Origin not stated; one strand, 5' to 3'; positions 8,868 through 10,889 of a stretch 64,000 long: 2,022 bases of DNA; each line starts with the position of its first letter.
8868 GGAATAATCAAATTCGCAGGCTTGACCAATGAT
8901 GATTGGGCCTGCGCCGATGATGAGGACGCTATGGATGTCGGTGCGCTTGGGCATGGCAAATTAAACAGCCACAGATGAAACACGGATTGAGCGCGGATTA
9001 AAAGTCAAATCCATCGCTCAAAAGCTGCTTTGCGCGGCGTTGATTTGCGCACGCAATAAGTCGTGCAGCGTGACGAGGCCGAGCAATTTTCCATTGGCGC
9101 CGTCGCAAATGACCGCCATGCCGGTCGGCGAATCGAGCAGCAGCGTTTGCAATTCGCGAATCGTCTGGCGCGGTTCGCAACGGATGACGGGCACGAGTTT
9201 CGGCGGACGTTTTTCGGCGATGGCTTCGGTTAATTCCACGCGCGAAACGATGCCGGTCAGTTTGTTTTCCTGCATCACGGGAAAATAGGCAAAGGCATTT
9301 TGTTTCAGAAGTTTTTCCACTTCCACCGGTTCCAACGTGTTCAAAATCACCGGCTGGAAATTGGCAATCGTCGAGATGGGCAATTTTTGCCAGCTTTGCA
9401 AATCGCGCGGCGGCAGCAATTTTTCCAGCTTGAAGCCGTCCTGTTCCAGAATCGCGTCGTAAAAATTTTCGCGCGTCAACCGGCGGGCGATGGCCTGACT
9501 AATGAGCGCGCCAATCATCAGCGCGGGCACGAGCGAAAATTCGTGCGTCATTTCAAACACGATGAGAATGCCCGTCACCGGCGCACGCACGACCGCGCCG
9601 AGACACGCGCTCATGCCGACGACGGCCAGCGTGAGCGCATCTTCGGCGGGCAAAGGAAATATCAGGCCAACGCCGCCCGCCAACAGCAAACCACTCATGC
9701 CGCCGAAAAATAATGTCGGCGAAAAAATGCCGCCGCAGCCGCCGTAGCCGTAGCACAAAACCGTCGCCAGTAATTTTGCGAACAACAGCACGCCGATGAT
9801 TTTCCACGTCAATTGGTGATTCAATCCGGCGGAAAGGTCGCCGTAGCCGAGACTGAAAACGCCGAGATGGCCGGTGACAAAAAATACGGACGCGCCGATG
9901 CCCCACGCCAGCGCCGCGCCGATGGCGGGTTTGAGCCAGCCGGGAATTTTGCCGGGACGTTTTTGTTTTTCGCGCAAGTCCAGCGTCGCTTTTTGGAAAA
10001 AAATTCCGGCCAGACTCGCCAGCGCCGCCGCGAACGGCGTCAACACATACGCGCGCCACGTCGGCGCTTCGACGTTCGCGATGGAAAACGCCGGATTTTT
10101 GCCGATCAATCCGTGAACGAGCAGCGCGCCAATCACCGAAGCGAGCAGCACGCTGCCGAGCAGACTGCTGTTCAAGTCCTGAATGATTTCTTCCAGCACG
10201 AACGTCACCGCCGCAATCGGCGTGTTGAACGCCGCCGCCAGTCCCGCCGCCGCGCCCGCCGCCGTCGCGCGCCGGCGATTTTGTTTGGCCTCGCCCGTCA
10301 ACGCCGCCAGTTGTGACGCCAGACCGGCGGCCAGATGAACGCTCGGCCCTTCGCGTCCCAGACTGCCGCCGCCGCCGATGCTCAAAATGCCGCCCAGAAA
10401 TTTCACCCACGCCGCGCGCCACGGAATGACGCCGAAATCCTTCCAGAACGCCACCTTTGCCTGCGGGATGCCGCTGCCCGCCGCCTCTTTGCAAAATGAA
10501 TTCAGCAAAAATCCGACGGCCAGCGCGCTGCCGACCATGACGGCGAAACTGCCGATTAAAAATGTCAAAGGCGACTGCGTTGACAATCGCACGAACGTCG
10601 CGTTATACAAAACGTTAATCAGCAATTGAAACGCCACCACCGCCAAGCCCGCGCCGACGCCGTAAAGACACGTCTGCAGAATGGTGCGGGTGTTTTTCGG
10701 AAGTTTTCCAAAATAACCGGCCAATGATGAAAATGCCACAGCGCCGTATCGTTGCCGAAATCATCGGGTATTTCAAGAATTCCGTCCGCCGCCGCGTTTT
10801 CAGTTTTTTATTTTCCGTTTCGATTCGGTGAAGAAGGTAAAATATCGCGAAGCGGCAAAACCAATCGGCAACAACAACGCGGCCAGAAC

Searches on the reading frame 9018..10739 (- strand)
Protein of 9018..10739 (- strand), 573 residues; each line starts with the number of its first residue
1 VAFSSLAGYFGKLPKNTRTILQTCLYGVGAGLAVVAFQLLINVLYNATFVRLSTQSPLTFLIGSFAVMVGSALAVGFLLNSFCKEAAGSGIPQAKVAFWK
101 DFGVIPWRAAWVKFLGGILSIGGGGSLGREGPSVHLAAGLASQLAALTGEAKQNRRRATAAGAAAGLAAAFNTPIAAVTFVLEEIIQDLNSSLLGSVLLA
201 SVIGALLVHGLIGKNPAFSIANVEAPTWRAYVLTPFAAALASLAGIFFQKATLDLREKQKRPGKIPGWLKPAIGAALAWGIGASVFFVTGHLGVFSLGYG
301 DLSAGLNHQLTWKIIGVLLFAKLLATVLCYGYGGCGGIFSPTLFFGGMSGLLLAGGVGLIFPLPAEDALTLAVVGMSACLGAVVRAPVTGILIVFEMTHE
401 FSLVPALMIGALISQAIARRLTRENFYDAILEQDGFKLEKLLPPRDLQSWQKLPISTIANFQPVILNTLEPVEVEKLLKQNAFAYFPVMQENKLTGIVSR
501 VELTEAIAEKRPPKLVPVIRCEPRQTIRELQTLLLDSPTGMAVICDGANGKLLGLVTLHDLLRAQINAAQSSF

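Call 80: search_protein_families(library=pfam, proteins=[window:9018-10739:-], max_evalue=0.0001)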
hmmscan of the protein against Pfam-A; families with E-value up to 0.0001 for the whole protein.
window:9018-10739:- (573 aa): 2 families
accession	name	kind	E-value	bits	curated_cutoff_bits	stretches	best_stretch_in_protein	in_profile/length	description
PF00654.25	Voltage_CLC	-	1.2e-84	285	24.8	1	72-419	2-346/346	Voltage gated chloride channel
PF00571.33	CBS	-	3.4e-10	40.5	24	0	517-565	8-55/57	CBS domain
